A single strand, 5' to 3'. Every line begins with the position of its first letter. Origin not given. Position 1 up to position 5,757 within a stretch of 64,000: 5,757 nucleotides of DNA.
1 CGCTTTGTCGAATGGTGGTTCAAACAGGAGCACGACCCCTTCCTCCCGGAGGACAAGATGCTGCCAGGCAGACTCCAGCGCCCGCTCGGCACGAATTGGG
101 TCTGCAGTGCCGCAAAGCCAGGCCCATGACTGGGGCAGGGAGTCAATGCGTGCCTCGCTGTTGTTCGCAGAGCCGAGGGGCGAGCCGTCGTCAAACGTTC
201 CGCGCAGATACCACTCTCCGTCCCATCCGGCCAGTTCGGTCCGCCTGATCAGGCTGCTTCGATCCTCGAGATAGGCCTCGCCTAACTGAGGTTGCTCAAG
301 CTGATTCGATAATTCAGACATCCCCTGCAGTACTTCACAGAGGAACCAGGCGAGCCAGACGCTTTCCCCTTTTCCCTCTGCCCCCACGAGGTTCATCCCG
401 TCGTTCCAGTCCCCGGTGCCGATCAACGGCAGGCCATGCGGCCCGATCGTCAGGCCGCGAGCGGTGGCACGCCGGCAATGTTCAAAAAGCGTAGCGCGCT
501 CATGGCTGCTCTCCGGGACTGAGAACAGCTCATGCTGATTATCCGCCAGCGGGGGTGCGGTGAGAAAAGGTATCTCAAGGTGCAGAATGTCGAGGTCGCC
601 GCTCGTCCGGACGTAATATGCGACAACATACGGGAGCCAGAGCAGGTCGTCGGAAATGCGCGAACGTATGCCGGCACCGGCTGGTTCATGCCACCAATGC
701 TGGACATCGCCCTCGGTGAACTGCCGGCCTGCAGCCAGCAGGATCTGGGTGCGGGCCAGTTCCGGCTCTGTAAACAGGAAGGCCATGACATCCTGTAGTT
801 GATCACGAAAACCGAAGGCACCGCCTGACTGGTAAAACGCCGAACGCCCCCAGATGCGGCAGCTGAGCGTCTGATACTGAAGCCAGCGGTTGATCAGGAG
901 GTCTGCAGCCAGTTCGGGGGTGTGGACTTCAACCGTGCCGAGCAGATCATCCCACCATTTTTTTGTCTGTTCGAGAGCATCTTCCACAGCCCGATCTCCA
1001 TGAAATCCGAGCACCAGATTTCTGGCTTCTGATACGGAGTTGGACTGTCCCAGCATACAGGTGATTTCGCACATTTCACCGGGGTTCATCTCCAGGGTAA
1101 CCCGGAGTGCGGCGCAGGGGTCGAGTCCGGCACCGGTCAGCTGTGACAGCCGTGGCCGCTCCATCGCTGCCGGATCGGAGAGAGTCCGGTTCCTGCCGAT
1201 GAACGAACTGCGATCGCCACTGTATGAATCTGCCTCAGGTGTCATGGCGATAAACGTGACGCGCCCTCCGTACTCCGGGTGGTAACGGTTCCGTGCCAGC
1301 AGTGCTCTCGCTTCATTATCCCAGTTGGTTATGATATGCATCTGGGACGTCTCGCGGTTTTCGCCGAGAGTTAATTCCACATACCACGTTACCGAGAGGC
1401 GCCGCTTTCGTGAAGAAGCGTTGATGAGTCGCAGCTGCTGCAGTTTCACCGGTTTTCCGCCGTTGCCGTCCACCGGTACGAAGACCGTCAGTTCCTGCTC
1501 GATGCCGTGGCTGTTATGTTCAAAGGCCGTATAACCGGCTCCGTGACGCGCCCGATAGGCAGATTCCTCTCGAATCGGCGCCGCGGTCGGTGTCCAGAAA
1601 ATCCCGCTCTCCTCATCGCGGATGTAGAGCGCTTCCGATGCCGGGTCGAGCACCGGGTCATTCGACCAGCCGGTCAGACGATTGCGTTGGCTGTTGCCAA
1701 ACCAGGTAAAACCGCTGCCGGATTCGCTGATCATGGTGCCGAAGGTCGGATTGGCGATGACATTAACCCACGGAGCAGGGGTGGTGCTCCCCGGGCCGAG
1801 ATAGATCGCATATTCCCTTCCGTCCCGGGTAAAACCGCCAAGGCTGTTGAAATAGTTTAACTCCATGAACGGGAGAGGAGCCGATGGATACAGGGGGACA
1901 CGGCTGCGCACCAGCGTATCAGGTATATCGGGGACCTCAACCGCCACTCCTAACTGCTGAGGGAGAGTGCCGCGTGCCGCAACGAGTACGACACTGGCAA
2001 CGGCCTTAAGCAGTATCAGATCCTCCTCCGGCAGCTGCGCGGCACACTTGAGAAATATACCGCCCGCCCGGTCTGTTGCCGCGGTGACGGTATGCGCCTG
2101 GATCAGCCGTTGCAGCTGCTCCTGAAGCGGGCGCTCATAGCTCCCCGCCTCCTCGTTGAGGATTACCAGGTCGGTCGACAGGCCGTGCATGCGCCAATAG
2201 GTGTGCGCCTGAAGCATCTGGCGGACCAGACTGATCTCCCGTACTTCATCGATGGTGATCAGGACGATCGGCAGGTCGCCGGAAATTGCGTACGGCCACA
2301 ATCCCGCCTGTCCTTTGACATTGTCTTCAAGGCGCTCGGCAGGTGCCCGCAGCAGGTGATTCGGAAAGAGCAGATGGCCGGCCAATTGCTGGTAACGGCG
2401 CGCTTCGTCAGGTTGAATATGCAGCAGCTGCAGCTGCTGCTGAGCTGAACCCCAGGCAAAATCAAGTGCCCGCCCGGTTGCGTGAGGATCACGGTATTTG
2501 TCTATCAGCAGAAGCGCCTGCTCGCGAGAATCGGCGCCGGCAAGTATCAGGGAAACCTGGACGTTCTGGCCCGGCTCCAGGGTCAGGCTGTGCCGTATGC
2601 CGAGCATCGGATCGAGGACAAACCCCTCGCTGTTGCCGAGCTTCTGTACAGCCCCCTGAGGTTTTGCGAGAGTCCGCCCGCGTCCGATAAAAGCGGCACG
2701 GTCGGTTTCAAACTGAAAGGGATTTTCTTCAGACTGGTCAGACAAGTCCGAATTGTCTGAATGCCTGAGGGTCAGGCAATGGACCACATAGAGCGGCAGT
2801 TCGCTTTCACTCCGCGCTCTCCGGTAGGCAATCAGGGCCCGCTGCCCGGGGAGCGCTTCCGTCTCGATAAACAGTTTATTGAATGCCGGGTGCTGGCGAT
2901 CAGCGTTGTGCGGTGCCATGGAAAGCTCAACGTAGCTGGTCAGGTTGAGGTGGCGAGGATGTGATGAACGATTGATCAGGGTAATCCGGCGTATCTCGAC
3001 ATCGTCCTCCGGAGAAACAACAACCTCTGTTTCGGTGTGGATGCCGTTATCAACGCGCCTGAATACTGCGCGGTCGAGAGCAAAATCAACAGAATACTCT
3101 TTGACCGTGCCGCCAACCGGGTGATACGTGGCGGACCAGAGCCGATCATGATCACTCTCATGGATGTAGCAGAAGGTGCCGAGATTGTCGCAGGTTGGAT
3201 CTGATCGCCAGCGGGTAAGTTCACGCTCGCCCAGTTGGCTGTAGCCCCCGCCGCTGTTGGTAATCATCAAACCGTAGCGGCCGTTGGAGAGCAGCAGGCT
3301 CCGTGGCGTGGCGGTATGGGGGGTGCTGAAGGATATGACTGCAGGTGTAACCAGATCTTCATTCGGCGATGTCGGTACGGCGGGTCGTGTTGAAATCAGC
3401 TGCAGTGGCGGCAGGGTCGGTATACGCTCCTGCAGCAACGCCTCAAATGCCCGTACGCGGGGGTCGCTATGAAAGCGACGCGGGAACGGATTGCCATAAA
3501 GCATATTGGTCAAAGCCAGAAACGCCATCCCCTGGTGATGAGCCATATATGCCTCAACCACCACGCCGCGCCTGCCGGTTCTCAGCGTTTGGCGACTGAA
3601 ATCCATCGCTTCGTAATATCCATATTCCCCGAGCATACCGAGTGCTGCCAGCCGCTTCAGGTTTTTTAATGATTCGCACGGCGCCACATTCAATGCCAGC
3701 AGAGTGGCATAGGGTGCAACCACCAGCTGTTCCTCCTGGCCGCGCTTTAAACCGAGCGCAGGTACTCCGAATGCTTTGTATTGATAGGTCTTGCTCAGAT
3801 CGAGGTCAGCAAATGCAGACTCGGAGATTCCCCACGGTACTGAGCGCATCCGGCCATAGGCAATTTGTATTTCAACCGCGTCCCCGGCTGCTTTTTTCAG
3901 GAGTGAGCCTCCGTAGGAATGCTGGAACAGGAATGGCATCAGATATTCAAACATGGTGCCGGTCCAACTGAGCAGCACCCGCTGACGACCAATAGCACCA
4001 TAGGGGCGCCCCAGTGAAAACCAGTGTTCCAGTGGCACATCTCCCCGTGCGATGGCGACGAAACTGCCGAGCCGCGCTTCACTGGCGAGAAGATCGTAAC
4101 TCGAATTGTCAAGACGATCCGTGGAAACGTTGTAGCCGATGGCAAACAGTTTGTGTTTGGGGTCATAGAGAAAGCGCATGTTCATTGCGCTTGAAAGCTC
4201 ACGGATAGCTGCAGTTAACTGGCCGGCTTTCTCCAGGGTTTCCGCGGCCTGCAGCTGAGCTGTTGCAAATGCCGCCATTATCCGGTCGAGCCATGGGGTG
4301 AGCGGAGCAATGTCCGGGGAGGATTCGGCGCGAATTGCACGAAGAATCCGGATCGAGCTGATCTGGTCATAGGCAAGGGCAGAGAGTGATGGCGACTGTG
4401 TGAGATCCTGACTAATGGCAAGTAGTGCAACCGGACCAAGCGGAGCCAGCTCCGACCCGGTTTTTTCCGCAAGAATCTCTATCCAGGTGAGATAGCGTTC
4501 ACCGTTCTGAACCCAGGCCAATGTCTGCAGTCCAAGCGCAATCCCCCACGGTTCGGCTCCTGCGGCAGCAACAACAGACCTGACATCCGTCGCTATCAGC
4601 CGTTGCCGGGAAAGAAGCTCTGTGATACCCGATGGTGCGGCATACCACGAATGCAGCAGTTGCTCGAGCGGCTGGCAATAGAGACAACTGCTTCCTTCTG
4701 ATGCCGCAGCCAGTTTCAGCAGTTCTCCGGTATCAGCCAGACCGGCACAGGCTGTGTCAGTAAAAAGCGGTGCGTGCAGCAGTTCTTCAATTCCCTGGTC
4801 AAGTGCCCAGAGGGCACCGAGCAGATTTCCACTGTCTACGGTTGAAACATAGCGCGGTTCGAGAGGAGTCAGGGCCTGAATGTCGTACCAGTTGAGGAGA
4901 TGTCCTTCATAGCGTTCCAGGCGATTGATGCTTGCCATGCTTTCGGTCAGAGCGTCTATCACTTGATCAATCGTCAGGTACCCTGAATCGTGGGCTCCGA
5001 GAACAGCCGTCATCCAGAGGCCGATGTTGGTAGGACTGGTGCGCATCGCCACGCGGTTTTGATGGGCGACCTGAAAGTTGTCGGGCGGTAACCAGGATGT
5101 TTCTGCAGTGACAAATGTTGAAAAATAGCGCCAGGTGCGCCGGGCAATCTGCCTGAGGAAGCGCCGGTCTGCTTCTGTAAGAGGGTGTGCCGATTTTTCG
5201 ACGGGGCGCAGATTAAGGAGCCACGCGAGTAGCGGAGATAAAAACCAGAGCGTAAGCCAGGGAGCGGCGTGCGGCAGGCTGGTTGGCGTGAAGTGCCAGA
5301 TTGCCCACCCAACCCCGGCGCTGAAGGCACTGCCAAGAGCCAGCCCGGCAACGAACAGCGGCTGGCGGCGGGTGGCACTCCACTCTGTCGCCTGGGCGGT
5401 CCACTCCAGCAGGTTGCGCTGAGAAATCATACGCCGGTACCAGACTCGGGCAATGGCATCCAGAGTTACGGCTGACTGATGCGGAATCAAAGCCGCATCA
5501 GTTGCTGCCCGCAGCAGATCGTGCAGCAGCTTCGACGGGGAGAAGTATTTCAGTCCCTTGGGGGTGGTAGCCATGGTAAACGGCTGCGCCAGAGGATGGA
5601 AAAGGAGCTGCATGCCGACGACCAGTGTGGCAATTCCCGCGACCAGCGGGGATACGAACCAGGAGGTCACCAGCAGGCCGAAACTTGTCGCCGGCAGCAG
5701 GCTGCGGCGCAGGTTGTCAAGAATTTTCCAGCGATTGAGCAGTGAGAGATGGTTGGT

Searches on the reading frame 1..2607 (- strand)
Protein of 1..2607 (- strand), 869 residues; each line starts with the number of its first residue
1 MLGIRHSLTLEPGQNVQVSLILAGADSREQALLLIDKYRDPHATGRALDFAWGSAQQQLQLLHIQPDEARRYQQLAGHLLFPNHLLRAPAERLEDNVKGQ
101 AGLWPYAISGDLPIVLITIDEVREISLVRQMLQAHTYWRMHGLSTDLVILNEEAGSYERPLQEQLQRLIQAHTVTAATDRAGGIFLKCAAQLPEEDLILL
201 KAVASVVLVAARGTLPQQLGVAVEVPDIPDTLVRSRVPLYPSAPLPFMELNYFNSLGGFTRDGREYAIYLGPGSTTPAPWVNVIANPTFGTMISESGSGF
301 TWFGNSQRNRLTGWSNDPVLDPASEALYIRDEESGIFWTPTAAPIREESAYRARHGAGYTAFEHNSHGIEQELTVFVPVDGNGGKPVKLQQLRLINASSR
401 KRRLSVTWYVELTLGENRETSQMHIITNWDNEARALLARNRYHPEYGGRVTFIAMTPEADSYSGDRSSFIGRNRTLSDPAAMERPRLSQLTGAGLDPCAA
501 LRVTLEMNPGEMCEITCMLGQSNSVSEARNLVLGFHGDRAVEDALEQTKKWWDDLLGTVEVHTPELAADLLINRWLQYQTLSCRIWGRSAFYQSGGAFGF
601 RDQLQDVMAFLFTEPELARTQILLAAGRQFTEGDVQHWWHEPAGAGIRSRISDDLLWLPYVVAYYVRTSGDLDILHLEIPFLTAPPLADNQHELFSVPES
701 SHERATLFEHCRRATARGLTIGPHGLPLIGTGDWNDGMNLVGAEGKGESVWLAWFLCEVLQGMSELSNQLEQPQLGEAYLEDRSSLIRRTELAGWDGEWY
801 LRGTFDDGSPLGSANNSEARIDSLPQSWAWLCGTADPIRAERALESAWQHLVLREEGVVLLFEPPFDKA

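Call 52: search_protein_families(library=pfam, proteins=[window:1-2607:-], max_evalue=0.01)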
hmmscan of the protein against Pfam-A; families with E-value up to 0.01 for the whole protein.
window:1-2607:- (869 aa): 2 families
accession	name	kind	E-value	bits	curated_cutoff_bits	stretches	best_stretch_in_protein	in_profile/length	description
PF06165.18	GH94_b-supersand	-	1.8e-84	283.6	23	1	277-520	1-251/251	Glycosyl hydrolase 94, supersandwich domain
PF17167.11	Glyco_hydro_94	-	1.9e-73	248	27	1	551-868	1-315/420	Glycosyl hydrolase 94 superfamily, catalytic domain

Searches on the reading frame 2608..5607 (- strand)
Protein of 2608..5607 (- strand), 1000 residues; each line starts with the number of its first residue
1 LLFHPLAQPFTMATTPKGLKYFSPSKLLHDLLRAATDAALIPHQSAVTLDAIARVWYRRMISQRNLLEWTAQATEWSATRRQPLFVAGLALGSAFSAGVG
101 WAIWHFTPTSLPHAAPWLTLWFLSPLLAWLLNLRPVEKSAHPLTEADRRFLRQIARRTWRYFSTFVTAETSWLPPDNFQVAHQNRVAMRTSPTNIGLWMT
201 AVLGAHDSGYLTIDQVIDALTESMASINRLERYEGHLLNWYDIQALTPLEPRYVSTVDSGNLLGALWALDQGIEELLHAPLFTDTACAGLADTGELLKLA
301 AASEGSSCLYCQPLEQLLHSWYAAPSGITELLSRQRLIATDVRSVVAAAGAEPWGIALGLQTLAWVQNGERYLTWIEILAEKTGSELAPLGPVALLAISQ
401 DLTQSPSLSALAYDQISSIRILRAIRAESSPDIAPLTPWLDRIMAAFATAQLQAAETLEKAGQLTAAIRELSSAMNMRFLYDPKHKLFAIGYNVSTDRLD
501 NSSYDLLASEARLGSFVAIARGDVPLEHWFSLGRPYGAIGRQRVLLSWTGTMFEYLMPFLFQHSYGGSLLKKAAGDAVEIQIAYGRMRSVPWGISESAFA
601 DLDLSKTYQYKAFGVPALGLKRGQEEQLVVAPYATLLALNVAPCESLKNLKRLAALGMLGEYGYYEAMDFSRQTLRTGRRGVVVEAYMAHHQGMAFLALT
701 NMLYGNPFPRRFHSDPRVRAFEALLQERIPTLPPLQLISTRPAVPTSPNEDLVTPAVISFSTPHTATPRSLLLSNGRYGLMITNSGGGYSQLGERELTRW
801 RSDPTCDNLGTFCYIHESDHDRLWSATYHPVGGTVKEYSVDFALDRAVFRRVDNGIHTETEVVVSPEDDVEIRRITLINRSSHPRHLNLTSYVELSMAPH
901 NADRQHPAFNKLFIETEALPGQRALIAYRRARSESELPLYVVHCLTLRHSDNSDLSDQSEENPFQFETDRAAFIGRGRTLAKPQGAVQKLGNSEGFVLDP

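Call 52: search_protein_families(library=pfam, proteins=[window:2608-5607:-], max_evalue=0.01)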
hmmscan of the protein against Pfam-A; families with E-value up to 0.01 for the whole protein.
window:2608-5607:- (1000 aa): 2 families
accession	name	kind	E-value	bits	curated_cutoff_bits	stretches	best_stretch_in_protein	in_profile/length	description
PF06165.18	GH94_b-supersand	-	1.1e-67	228.6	23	1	768-1000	3-228/251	Glycosyl hydrolase 94, supersandwich domain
PF10091.15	Glycoamylase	-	7.2e-19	68.6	27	1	506-703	5-209/221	Putative glucoamylase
